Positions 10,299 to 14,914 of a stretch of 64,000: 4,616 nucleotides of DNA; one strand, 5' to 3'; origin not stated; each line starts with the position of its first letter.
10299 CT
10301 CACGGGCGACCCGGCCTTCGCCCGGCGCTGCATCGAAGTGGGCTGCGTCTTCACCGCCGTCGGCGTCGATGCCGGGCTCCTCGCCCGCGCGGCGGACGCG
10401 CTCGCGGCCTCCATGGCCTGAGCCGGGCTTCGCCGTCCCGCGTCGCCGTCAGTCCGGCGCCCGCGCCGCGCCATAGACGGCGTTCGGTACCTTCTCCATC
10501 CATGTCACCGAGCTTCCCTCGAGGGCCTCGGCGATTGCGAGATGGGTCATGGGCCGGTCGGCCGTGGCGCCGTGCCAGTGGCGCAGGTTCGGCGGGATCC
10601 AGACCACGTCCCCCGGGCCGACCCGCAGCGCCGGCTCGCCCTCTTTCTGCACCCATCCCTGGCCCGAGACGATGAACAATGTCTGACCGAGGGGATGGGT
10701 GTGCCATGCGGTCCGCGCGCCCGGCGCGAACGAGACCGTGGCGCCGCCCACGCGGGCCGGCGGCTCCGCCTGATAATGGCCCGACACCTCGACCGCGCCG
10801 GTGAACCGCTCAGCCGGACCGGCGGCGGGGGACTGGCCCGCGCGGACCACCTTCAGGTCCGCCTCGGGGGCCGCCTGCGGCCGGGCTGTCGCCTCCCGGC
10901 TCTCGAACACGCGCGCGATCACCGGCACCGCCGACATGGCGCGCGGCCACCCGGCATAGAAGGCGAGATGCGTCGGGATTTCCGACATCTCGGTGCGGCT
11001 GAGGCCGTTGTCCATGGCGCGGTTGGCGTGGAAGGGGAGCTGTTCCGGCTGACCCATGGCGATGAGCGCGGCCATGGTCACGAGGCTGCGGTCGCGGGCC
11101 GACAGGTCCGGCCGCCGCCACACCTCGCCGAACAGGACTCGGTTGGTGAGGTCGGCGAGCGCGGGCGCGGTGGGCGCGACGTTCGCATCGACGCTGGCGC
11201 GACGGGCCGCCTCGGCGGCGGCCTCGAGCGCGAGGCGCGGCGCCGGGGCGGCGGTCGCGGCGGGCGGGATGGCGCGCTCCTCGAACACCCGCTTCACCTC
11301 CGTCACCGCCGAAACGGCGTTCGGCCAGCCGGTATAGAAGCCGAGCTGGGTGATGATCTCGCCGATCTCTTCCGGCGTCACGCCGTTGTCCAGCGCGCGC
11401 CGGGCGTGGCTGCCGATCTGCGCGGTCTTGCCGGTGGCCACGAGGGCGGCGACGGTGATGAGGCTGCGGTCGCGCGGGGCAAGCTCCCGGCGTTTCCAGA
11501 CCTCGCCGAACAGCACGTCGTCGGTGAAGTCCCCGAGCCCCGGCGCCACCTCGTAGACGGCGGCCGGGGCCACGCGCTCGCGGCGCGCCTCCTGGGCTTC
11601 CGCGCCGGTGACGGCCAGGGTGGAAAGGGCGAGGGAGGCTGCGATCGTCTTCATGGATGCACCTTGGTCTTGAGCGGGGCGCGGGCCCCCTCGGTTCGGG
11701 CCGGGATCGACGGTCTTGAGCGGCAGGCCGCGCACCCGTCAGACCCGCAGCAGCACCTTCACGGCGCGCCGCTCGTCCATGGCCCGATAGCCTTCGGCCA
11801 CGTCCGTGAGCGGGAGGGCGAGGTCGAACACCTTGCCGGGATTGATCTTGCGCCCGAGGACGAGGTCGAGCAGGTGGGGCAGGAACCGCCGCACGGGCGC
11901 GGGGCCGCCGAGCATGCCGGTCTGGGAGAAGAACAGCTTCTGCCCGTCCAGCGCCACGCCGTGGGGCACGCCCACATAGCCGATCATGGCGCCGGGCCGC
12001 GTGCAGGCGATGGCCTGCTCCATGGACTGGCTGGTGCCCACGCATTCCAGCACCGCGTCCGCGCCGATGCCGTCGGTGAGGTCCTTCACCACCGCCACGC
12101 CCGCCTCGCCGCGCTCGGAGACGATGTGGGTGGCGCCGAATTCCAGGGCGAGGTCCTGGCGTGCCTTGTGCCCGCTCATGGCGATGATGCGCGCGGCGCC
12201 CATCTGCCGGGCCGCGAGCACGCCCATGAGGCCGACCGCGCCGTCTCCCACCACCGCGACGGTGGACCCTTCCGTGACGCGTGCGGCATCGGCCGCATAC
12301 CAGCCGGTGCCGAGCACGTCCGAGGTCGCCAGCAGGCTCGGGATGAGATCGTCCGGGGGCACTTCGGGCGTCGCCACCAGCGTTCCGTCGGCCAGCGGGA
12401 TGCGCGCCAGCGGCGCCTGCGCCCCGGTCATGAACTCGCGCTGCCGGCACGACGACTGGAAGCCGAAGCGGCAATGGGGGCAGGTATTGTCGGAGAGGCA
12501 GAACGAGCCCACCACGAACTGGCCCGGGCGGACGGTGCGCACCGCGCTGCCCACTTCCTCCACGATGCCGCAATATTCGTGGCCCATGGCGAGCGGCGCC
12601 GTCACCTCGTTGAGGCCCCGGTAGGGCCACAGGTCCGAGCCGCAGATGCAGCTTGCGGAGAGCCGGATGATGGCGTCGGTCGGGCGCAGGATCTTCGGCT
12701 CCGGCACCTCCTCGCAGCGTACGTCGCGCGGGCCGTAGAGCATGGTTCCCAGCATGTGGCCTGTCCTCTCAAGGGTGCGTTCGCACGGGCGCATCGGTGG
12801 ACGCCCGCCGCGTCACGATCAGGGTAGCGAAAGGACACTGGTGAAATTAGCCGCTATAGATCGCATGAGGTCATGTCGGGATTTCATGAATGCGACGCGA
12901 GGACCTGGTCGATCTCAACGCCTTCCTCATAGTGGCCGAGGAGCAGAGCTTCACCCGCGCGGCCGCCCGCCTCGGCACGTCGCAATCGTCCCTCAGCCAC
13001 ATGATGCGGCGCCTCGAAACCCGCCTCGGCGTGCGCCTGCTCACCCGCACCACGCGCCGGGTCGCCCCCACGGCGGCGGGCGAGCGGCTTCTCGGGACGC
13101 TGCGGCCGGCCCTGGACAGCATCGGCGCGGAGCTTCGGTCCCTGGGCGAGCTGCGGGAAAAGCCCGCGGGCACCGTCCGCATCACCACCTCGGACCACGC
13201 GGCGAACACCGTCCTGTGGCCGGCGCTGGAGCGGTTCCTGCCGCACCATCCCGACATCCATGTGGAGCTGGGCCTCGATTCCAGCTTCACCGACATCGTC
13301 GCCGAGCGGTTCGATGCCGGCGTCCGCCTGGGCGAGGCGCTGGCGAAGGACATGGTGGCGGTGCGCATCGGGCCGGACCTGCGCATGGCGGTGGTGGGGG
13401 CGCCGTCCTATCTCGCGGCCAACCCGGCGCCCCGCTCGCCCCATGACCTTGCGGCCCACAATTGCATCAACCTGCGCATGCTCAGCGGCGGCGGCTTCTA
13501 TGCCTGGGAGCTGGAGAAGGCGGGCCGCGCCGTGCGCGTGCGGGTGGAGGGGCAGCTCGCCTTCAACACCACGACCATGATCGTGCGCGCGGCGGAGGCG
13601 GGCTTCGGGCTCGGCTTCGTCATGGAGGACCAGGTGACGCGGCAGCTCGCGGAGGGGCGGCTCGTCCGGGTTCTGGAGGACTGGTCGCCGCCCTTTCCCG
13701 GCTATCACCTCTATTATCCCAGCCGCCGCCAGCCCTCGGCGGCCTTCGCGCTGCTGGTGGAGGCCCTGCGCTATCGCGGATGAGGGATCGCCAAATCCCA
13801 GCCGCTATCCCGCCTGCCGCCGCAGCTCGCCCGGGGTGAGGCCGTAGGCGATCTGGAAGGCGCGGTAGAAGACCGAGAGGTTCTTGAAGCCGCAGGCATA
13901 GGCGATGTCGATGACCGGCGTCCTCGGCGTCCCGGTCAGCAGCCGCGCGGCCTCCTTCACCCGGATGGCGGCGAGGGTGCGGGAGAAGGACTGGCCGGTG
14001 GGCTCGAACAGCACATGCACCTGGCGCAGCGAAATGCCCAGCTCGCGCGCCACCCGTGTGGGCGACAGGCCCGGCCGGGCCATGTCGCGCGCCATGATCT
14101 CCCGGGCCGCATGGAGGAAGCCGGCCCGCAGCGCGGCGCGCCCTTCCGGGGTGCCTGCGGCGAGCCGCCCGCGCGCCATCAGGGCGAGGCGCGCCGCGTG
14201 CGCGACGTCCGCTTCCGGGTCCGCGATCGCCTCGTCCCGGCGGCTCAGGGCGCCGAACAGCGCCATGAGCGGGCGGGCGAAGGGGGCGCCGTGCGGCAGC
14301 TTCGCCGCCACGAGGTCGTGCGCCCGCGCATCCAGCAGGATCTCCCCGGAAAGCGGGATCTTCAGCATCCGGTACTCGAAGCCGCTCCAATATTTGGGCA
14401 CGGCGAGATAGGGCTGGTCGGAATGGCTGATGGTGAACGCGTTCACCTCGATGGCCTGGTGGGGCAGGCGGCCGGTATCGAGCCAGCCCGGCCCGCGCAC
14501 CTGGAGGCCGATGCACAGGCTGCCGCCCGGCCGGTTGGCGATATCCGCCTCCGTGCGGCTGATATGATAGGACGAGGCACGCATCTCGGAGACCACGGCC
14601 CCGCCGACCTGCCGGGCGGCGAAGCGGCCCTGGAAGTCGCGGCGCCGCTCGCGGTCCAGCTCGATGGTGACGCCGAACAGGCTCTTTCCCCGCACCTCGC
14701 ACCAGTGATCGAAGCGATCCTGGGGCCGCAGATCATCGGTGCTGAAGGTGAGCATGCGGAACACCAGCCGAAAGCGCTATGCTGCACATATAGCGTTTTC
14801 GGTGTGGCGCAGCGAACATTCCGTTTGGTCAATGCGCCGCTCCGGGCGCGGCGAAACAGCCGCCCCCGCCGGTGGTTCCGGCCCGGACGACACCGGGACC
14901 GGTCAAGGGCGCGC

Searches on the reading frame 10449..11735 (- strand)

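Call 63: search_protein_families(library=ncbifam, proteins=[window:10449-11735:-], max_evalue=0.00001)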
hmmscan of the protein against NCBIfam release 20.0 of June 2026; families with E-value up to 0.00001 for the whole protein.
window:10449-11735:- (428 aa): 5 families
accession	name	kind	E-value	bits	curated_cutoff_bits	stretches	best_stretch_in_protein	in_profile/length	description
NF049940.1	MandnitrLy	equivalog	2e-50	170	140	1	302-421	8-128/130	(R)-mandelonitrile lyase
NF051488.1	bifunc_PcaDC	exception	3.7e-42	144.8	390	2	68-153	290-375/375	bifunctional 3-oxoadipate enol-lactonase/4-carboxymuconolactone decarboxylase PcaDC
TIGR02425.1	decarb_PcaC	equivalog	3.5e-36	124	155.7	2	194-279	36-121/123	4-carboxymuconolactone decarboxylase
NF051487.1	bifunc_PcaCD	exception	6.7e-17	61.7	430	2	76-165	45-138/413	bifunctional 4-carboxymuconolactone decarboxylase/3-oxoadipate enol-lactonase PcaCD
TIGR04169.1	perox_w_seleSAM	hypoth_equivalog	1.7e-06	28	120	0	75-129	29-83/109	arsenosugar biosynthesis-associated peroxidase-like protein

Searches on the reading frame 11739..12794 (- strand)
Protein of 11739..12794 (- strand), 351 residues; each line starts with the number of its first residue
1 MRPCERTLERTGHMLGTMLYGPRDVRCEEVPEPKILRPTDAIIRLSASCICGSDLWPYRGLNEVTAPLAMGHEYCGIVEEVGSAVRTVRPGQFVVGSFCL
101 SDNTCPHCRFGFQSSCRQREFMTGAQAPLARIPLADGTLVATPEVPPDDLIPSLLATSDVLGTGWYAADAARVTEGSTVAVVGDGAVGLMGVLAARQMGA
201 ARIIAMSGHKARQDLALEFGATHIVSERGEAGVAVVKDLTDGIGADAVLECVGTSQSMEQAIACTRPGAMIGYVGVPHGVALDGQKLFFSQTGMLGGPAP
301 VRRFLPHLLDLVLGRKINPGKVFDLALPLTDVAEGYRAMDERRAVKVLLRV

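Call 63: search_protein_families(library=ncbifam, proteins=[window:11739-12794:-], max_evalue=0.00001)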
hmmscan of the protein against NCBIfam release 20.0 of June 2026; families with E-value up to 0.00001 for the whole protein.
window:11739-12794:- (351 aa): 19 families
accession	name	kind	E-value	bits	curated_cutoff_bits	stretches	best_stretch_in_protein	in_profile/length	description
NF003808.0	PRK05396.1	equivalog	1.4e-35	122.8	380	1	27-349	15-338/341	L-threonine 3-dehydrogenase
NF041097.1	keto_inos_dh_IolM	equivalog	2.2e-33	115.5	450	2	172-349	203-387/389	scyllo-inosose 3-dehydrogenase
TIGR00692.1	tdh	equivalog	7.9e-33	113.9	458.35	1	28-289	14-277/340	L-threonine 3-dehydrogenase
TIGR03451.1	mycoS_dep_FDH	equivalog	2.1e-32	112.4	512.9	1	30-343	21-350/358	S-(hydroxymethyl)mycothiol dehydrogenase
TIGR03989.1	Rxyl_3153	subfamily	7.4e-31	107.7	440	2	161-347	171-366/370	NDMA-dependent alcohol dehydrogenase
NF007642.0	PRK10309.1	equivalog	6.7e-28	97.9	550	1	23-278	10-263/347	galactitol-1-phosphate 5-dehydrogenase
TIGR02818.1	adh_III_F_hyde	equivalog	4e-27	95.2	543.95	2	168-349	178-366/368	S-(hydroxymethyl)glutathione dehydrogenase/class III alcohol dehydrogenase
TIGR03366.1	HpnZ_proposed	hypoth_equivalog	1.2e-26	93.7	328.1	1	36-275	3-253/315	putative phosphonate catabolism associated alcohol dehydrogenase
NF010344.0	PRK13771.1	subfamily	1.6e-26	93.1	349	1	24-346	12-328/334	putative alcohol dehydrogenase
NF041172.1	AcrlCoa_red_Thmprot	equivalog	4.1e-21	75.3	500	1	25-350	13-333/334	acryloyl-CoA reductase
NF007375.0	PRK09880.1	equivalog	1.9e-20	73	469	1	39-281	28-272/344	L-idonate 5-dehydrogenase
TIGR02819.1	fdhA_non_GSH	equivalog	6.5e-19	67.8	636.95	1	41-255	39-268/397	formaldehyde dehydrogenase, glutathione-independent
NF006940.0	PRK09422.1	equivalog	2.5e-17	62.9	344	1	33-283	19-269/338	alcohol dehydrogenase AdhP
NF047908.1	AldhRedAhr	equivalog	9.2e-17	60.9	470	1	35-320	25-306/335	NADPH-dependent aldehyde reductase Ahr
NF007489.0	PRK10083.1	equivalog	1.2e-16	60.6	376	1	25-350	12-336/339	Zn-dependent oxidoreductase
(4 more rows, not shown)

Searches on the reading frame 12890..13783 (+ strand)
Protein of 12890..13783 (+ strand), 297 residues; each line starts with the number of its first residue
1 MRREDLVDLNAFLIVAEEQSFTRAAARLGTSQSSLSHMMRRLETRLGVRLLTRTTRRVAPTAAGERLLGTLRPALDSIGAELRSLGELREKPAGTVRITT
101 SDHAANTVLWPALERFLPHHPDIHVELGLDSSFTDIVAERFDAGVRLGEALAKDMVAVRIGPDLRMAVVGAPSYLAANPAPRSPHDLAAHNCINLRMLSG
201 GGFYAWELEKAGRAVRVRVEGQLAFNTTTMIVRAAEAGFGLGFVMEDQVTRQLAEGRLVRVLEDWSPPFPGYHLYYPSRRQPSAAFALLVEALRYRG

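Call 63: search_protein_families(library=ncbifam, proteins=[window:12890-13783:+], max_evalue=0.00001)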
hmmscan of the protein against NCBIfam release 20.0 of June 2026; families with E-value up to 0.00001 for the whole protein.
window:12890-13783:+ (297 aa): 47 families (the best 25 are shown)
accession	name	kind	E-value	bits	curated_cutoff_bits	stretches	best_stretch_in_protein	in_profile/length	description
NF040888.1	trans_reg_YafC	equivalog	5.7e-38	130.5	470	1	8-267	7-262/293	DNA-binding transcriptional regulator YafC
TIGR03418.1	chol_sulf_TF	equivalog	4e-34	118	324.8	1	6-292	3-287/291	choline sulfate utilization transcriptional regulator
NF008352.0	PRK11139.1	subfamily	9.3e-34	116.9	288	1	8-277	10-272/305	transcriptional regulator GcvA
NF011573.0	PRK14997.1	equivalog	1.3e-30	106.6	380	1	2-290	2-290/303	LysR family transcriptional regulator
NF007315.1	PRK09801.1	equivalog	9.9e-30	103.6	398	1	8-266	10-266/301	L-tartrate utilization transcriptional activator TtdR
NF007917.1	PRK10632.1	equivalog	5.9e-28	97.9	425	1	6-278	4-274/303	HTH-type transcriptional activator AaeR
NF007491.0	PRK10086.1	equivalog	3.6e-25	88.4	316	1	5-266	18-278/313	DNA-binding transcriptional regulator DsdC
NF008416.0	PRK11242.1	equivalog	9.8e-24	84.2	277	1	8-194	5-194/300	transcriptional regulator CynR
NF040786.1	LysR_Sec_metab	equivalog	1.9e-22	79.6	250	1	6-258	3-259/298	selenium metabolism-associated LysR family transcriptional regulator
NF002964.0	PRK03635.1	subfamily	1.3e-20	73.7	197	1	7-127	6-123/297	ArgP/LysG family DNA-binding transcriptional regulator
NF007439.0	PRK09986.1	equivalog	1e-19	71.1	290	1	3-136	6-139/296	LysR family transcriptional regulator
TIGR03298.1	argP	subfamily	3e-19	69.2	273.55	1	8-130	5-125/292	ArgP/LysG family DNA-binding transcriptional regulator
NF009888.0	PRK13348.1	subfamily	1.9e-18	66.5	297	1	7-127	6-123/302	HTH-type transcriptional regulator ArgP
NF045775.1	acetoin_reg_AlsR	exception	2.7e-18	66.5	430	1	6-134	3-131/290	acetoin biosynthesis transcriptional regulator AlsR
TIGR03339.1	phn_lysR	subfamily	4.5e-18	65.5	341.1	1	9-252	2-241/279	aminoethylphosphonate catabolism associated LysR family transcriptional regulator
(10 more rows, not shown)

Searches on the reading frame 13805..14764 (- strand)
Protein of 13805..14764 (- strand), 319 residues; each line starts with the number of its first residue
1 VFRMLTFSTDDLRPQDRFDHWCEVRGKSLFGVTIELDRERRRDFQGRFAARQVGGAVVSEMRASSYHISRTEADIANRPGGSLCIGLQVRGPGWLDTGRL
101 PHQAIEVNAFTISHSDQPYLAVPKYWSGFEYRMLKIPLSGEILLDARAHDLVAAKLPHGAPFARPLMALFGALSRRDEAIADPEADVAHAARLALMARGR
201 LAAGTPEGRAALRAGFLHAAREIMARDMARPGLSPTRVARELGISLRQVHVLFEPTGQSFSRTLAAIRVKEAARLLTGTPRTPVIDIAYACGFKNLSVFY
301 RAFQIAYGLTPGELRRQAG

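Call 63: search_protein_families(library=ncbifam, proteins=[window:13805-14764:-], max_evalue=0.00001)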
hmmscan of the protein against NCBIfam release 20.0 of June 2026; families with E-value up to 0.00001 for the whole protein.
window:13805-14764:- (319 aa): 5 families
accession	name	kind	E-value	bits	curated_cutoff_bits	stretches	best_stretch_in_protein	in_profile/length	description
NF007243.0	PRK09685.1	equivalog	1.2e-18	67.6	199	1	40-318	33-302/303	transcriptional regulator FeaR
NF052534.1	RzbtTranRegRhrA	equivalog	6e-14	52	500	1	213-318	205-311/312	rhizobactin biosynthesis transcriptional regulator RhrA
NF049968.1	QhpR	equivalog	6e-13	48.6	250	1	218-315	188-284/284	AraC-like transcriptional regulator QhpR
NF010028.0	PRK13503.1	equivalog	3e-08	33.4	288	1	237-317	192-272/278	HTH-type transcriptional activator RhaS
NF050186.1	TransRegGliRPseudo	equivalog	1.7e-07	31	570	1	226-317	245-336/338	AraC family transcriptional regulator GliR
